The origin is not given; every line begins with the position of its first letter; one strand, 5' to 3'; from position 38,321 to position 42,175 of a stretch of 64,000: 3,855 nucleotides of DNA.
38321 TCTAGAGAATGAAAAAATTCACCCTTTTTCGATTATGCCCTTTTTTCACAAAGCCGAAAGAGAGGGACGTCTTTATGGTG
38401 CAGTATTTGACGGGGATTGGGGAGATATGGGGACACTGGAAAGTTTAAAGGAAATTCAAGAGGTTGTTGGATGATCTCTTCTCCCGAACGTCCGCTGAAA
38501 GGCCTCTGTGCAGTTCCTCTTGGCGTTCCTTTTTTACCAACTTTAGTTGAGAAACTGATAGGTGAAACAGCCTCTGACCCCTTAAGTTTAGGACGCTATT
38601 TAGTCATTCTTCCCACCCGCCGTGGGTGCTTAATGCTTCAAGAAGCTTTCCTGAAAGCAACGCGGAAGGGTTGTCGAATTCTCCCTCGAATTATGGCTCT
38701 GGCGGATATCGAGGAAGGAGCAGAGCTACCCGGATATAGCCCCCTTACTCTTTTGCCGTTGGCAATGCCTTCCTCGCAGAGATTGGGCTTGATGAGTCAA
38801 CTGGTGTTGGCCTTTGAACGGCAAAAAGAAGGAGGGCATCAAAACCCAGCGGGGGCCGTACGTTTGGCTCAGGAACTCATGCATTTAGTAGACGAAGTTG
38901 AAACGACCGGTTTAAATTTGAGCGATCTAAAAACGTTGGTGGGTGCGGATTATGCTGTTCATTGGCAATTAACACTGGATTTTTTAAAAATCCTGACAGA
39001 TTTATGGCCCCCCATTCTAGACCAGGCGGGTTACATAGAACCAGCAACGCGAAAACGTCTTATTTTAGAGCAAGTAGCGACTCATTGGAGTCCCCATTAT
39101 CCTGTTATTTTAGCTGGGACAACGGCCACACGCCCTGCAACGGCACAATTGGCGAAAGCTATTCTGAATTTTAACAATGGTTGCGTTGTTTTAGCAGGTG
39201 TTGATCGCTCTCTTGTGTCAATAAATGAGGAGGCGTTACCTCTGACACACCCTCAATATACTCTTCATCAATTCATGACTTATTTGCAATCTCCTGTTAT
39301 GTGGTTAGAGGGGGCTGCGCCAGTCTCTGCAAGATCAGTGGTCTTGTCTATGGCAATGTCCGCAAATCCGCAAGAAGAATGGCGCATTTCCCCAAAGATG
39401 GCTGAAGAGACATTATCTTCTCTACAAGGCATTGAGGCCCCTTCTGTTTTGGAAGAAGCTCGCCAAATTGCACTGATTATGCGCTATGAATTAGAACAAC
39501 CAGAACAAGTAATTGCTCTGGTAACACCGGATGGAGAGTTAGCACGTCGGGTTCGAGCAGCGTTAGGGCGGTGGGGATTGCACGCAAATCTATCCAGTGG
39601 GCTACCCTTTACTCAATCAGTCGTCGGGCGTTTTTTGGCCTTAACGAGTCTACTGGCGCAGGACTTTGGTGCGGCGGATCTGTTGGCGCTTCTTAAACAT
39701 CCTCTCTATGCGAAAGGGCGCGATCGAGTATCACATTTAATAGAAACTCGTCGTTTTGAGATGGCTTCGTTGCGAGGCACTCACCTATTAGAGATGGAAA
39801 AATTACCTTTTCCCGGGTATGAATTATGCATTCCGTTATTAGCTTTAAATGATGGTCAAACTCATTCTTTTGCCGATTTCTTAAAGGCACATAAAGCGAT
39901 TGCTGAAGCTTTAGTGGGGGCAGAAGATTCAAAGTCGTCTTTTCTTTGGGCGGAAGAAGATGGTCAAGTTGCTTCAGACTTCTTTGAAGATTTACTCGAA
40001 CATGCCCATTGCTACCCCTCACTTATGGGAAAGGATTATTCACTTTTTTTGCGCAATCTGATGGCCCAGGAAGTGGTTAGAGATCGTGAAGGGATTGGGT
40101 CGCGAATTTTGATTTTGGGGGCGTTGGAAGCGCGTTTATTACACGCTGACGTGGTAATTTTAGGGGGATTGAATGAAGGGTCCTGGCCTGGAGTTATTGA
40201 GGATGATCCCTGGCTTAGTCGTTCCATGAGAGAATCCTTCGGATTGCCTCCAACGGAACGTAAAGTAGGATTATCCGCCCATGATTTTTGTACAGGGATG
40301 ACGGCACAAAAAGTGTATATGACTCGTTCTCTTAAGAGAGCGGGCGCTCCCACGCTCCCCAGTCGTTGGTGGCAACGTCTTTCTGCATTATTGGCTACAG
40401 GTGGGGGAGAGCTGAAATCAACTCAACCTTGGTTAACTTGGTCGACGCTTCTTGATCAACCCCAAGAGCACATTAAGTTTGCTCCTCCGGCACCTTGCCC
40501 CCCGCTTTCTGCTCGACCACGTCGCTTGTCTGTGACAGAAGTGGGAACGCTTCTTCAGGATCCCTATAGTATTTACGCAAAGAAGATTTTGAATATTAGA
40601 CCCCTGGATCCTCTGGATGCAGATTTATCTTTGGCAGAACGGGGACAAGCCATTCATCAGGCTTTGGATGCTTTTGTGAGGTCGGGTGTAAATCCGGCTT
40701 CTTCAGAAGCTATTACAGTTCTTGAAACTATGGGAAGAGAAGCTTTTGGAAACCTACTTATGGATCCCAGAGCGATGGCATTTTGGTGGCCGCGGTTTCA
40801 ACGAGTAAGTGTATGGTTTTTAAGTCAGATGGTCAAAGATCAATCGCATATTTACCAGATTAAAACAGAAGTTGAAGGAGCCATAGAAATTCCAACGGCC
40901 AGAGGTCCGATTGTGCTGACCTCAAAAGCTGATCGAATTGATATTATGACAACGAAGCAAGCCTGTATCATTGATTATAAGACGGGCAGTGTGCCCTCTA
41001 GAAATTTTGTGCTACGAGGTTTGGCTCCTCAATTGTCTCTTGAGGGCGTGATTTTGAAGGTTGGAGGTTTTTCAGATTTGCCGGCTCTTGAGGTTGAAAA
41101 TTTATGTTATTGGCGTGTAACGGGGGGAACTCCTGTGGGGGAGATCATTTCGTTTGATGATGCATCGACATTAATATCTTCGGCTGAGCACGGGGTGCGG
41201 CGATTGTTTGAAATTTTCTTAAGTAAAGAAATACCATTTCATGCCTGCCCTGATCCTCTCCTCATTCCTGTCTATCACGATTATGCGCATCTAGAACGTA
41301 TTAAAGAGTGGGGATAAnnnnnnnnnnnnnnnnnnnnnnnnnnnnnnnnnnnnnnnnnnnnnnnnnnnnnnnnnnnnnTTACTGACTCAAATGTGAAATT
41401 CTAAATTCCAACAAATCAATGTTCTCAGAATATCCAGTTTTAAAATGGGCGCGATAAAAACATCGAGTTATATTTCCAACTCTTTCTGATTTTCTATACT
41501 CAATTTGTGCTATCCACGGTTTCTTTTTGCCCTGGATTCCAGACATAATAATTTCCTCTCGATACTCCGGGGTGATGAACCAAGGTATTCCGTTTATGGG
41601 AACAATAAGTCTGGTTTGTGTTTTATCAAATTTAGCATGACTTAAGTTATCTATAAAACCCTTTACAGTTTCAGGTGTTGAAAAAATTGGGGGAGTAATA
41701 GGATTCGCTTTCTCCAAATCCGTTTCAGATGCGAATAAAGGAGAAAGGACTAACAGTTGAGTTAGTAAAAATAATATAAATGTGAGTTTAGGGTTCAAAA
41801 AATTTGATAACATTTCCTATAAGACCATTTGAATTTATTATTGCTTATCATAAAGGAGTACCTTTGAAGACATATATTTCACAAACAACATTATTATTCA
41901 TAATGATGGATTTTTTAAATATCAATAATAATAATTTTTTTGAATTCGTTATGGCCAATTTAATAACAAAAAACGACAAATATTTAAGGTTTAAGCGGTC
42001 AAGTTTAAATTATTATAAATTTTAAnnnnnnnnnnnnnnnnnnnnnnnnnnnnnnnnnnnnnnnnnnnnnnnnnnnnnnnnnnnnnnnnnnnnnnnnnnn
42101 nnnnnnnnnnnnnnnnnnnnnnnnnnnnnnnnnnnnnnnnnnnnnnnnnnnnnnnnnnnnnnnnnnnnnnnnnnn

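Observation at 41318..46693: addB and addA split by a 5.4-kb accessory insertion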

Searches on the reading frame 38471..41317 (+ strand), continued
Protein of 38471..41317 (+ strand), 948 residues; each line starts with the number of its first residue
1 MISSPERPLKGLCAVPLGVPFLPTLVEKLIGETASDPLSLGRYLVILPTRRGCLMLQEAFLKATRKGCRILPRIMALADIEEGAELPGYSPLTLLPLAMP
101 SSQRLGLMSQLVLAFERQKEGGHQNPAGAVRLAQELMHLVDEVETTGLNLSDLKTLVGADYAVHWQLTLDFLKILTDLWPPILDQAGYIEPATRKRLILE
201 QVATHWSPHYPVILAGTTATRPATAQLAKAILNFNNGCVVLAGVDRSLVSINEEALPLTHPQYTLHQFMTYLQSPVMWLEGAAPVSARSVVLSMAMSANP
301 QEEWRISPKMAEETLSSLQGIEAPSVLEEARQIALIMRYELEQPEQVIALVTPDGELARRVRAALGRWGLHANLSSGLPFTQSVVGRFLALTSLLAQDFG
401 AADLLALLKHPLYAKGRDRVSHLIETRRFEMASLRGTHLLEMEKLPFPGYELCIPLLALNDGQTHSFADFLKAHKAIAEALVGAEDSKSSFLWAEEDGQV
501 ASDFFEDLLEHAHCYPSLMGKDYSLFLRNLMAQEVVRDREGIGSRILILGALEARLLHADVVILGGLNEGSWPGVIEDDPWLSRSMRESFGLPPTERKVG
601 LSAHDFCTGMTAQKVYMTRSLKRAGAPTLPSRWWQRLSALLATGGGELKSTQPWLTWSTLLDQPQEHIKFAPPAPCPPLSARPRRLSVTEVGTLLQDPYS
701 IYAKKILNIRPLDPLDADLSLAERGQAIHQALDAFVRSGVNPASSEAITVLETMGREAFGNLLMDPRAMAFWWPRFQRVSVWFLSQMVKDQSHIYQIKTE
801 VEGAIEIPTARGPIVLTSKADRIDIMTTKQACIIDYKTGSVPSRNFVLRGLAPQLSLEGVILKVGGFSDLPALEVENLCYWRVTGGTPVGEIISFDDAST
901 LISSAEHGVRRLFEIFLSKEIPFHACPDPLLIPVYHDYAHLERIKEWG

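Call 44: find_encoding_contigs(protein=P0024, flank=10000, max_places=1)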
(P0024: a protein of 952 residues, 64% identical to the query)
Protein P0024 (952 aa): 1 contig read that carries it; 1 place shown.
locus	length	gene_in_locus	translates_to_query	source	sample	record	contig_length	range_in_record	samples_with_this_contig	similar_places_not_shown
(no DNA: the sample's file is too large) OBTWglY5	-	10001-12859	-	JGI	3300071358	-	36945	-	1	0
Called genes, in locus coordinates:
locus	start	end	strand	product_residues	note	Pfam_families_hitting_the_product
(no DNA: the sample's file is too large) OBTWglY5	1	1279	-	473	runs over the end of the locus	PF11638:DnaA_N, PF00308:Bac_DnaA, PF01695:IstB_IS21 (weak), PF00004:AAA (weak), PF08299:Bac_DnaA_C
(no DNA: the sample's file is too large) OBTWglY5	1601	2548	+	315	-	PF04333:MlaA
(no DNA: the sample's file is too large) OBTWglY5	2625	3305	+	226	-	PF05494:MlaC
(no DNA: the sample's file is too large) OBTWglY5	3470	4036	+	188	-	PF00213:OSCP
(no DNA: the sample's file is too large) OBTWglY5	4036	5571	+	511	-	PF02874:ATP-synt_ab_N, PF00006:ATP-synt_ab, PF00306:ATP-synt_ab_C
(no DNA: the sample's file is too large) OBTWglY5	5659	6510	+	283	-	PF00231:ATP-synt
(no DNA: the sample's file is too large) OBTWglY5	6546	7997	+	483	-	PF02874:ATP-synt_ab_N, PF00006:ATP-synt_ab, PF22919:ATP-synt_VA_C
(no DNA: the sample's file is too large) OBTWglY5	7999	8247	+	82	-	PF02823:ATP-synt_DE_N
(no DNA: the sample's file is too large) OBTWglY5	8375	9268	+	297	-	PF02517:Rce1-like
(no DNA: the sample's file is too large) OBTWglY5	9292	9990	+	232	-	PF00483:NTP_transferase, PF12804:NTP_transf_3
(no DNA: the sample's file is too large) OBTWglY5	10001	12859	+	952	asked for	PF12705:PDDEXK_1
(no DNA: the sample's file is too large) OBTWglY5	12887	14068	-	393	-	-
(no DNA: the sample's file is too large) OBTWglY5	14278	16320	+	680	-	PF03924:CHASE, PF00990:GGDEF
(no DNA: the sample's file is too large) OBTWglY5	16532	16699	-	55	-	-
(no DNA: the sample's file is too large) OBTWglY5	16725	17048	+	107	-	-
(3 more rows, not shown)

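Call 45: find_encoding_contigs(protein=P0010, flank=10000, max_places=1)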
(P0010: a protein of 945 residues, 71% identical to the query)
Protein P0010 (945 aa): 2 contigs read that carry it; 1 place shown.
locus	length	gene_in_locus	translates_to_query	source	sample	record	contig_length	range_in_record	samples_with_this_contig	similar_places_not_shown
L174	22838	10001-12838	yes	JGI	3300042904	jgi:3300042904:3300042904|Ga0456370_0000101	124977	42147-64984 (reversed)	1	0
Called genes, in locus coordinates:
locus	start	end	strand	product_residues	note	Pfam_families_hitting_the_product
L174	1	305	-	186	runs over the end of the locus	PF03167:UDG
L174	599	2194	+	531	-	PF00890:FAD_binding_2 (faint), PF01266:DAO (faint), PF07992:Pyr_redox_2 (weak), PF13450:NAD_binding_8 (faint), PF21162:ETFQO_UQ-bd, PF05187:Fer4_ETF_QO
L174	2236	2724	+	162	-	PF00293:NUDIX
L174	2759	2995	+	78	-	-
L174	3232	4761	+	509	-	PF05970:PIF1, PF13245:AAA_19, PF13401:AAA_22 (faint), PF13604:AAA_30, PF02689:Herpes_Helicase (weak), PF13280:WYL (weak)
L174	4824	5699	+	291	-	PF13489:Methyltransf_23 (weak), PF08241:Methyltransf_11 (weak), PF08242:Methyltransf_12, PF13649:Methyltransf_25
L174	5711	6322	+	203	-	PF00293:NUDIX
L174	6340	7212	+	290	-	PF02517:Rce1-like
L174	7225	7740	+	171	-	-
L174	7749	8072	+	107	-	-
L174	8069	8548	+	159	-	-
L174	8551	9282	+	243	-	PF00483:NTP_transferase, PF12804:NTP_transf_3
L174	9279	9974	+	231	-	PF17761:DUF1016_N, PF06250:YhcG_C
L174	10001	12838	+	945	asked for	PF12705:PDDEXK_1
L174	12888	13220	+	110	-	PF03083:MtN3_slv (weak)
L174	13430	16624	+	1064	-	PF00580:UvrD-helicase, PF13245:AAA_19, PF13361:UvrD_C, PF13538:UvrD_C_2 (faint), PF12705:PDDEXK_1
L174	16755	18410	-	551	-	PF02321:OEP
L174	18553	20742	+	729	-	PF03412:Peptidase_C39, PF00664:ABC_membrane, PF00005:ABC_tran, PF13304:AAA_21 (faint)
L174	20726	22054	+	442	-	PF25919:BSH_CusB (faint), PF25973:BSH_CzcB (faint), PF25984:BSH_YknX (weak), PF26077:BSH_Fcp1 (faint), PF25994:HH_AprE, PF26002:Beta-barrel_AprE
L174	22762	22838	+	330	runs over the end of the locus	PF06089:Asparaginase_II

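Call 57: search_protein_families(library=pfam, proteins=[L071:13942-15684:+, L071:15690-17048:+, L039:13510-14436:-, L039:13462-14607:+, L039:14944-15537:+, L002:6771-7763:-, L002:12981-13793:-, L002:14550-16121:+, L002:16160-18733:+, L173:7503-9854:-], max_evalue=0.001)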
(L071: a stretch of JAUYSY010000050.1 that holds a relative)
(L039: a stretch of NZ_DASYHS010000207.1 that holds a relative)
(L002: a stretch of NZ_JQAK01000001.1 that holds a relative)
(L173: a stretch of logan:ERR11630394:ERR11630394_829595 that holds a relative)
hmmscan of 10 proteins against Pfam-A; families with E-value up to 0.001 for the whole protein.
L071:13942-15684:+ (580 aa): 1 family
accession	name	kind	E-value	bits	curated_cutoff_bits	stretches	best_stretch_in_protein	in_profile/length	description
PF00004.35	AAA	-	1.3e-08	35.7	21.2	1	317-449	2-112/131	ATPase family associated with various cellular activities (AAA)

L071:15690-17048:+ (452 aa): 0 families

L039:13510-14436:- (308 aa): 0 families

L039:13462-14607:+ (381 aa): 1 family
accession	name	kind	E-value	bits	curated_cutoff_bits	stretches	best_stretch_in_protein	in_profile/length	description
PF04365.19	BrnT_toxin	-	1e-17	64.6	34.5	1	300-375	1-77/77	Ribonuclease toxin, BrnT, of type II toxin-antitoxin system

L039:14944-15537:+ (197 aa): 0 families

L002:6771-7763:- (330 aa): 1 family
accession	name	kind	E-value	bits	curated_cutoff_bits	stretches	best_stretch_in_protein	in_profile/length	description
PF06258.17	Mito_fiss_Elm1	-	1.3e-43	149.7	27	1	18-309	5-302/304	Mitochondrial fission ELM1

L002:12981-13793:- (270 aa): 4 families
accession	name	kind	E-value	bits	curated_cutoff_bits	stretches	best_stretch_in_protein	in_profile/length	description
PF09140.17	MipZ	-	5.4e-106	354.1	20.7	1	8-266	1-261/262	ATPase MipZ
PF13614.12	AAA_31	-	7.3e-10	39.5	27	1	9-62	3-55/177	AAA domain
PF01656.29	CbiA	-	9.6e-08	32.5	25.4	1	10-205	1-101/125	CobQ/CobB/MinD/ParA nucleotide binding domain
PF10609.15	ParA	-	4.9e-07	29.9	27.1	1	9-65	5-61/246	NUBPL iron-transfer P-loop NTPase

L002:14550-16121:+ (523 aa): 6 families
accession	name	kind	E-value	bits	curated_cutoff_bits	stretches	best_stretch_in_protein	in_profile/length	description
PF08529.16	NusA_N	-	5.3e-38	130.4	23.8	1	30-149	1-118/119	NusA N-terminal domain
PF13184.12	KH_5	-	5e-30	103.9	27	1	255-321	1-67/69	NusA-like KH domain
PF14520.12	HHH_5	-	1.8e-12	48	27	1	457-514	2-56/57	Helix-hairpin-helix domain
PF00575.29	S1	-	1.2e-06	29.2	22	1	158-217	2-68/74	S1 RNA binding domain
PF23095.1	KH_NusA_C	-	0.00019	21.8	34.2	1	336-363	7-34/59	Transcription termination/antitermination protein NusA, KH domain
PF07650.23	KH_2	-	0.00028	21.1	22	0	311-357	8-54/78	KH domain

L002:16160-18733:+ (857 aa): 10 families
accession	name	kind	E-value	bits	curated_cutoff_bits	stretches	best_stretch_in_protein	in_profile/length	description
PF11987.13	IF-2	-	9.7e-43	145.3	27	1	635-747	5-117/117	Translation-initiation factor 2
PF00009.33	GTP_EFTU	-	2.9e-36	125.3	26.5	1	360-517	5-183/188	Elongation factor Tu GTP binding domain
PF22042.2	EF-G_D2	-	1.5e-29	102.4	27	1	533-611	2-83/84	Elongation factor G domain 2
PF04760.21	IF2_N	-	5e-18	65.1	25.3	1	280-331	1-53/53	Translation initiation factor IF-2, N-terminal region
PF01926.29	MMR_HSR1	-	2.7e-12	47.3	21.9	1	361-467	2-113/113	50S ribosome-binding GTPase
PF03144.31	GTP_EFTU_D2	-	1.5e-11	45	30.3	1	778-845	1-72/73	Elongation factor Tu domain 2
PF08364.16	IF2_assoc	-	1.7e-10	41.4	24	1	19-59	2-35/39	Bacterial translation initiation factor IF-2 associated region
PF00025.27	Arf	-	2.8e-05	24.1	22.3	1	363-493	19-147/174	ADP-ribosylation factor family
PF02421.24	FeoB_N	-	4.4e-05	23.5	27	1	361-515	3-155/156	Ferrous iron transport protein B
PF09439.16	SRPRB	-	0.00027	20.8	25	0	358-479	3-130/178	Signal recognition particle receptor beta subunit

L173:7503-9854:- (783 aa): 0 families

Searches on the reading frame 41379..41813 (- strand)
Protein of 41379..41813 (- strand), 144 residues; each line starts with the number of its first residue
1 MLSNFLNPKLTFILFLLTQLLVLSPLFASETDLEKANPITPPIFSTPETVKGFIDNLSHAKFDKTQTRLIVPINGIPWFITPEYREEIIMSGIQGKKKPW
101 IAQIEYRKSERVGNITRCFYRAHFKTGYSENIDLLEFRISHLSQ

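Call 4: search_protein_families(library=pfam, proteins=[window:41379-41813:-], max_evalue=0.01)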
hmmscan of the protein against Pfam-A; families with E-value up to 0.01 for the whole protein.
window:41379-41813:- (144 aa): 0 families

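Call 5: search_protein_families(library=ncbifam, proteins=[window:41379-41813:-], max_evalue=0.001)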
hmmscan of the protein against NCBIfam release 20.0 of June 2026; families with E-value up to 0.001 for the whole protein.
window:41379-41813:- (144 aa): 0 families

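Call 35: search_protein_representatives(protein=window:41379-41813:-)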
Query: 144 residues. Proteins with E-value up to 0.001 (for the whole library): 4; up to 1e-10: 1; up to 1e-30: 1. The best 4 are listed.
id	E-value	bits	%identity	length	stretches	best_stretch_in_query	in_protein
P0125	9.5e-69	245.9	78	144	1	1-144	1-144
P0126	1.1e-08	51.2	35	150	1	15-141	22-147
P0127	7.7e-04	35.5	34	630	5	39-76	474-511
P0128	9.6e-04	35.2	29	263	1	42-137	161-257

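Call 65: predict_structure(alignment_id=A4)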
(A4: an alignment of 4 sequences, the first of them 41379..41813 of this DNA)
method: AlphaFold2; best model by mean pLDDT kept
length: 144 residues; sequences in the alignment: 4
mean_pLDDT: 78.6   pTM: 0.66
mean pLDDT of the five models: 78.6, 78.0, 77.7, 76.9, 76.2
residues with pLDDT >= 90: 66; 70-90: 28; 50-70: 34; < 50: 16
segments of 3 or more residues with pLDDT < 50: 1-4, 23-33
pLDDT, mean of each block of 10 residues (from residue 1): 49 61 46 63 93 94 93 94 88 66 93 92 79 87 83
secondary structure, 60 per line:
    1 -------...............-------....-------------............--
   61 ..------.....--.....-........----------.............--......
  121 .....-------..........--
elements in order: H8-22 H30-33 H47-58 E69-73 E76-80 H82-89 E100-112 E115-125 E133-142

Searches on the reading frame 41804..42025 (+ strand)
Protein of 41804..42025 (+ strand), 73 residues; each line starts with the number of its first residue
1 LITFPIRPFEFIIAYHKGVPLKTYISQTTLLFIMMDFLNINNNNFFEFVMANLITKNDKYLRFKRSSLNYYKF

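Call 53: search_protein_families(library=pfam, proteins=[window:41804-42025:+], max_evalue=0.01)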
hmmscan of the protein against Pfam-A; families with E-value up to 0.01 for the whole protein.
window:41804-42025:+ (73 aa): 0 families
